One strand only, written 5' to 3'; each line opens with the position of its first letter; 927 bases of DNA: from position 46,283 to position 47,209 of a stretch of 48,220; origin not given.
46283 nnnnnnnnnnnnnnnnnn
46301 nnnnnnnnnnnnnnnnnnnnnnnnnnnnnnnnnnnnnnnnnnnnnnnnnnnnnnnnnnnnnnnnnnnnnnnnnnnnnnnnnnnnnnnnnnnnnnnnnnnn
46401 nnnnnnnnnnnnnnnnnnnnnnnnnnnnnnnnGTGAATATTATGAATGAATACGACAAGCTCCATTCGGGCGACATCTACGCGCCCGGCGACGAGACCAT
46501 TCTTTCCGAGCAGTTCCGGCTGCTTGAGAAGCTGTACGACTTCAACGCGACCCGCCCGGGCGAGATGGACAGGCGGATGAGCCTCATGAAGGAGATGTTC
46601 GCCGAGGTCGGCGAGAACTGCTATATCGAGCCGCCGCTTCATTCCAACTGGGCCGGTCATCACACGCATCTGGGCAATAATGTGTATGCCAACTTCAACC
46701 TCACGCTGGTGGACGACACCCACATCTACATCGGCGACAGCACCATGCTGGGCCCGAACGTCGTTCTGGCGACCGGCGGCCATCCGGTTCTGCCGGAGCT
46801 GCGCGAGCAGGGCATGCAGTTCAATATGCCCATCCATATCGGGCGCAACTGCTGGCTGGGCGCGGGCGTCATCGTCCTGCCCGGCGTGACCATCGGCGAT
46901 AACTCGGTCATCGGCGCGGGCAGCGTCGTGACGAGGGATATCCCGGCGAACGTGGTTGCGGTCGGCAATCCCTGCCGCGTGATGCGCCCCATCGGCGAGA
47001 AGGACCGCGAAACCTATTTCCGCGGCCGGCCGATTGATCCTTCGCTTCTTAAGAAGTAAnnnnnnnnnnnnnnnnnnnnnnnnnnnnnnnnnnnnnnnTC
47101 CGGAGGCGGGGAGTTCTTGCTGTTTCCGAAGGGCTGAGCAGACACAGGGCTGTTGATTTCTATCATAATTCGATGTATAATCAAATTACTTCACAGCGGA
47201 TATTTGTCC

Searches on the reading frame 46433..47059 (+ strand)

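Call 68: search_protein_families(library=pfam, proteins=[window:46433-47059:+], max_evalue=0.01)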
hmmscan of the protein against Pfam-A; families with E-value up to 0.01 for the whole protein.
window:46433-47059:+ (208 aa): 5 families
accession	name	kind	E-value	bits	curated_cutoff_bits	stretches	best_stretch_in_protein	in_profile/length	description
PF00132.30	Hexapep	-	4e-18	64.7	27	1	134-168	2-36/36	Bacterial transferase hexapeptide (six repeats)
PF14602.12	Hexapep_2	-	7.6e-12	45.2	27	1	133-168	1-34/34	Hexapeptide repeat of succinyl-transferase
PF12464.13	Mac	-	3.9e-10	40.2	22.1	1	9-60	1-53/53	Maltose acetyltransferase hexapeptide capping motif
PF25084.1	LbH_EIF2B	-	0.0008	19.8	54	1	136-184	41-88/105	EIF2B subunit epsilon LbH domain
PF25087.1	GMPPB_C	-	0.0056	16.8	39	0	135-169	12-45/110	GMPPB C-terminal domain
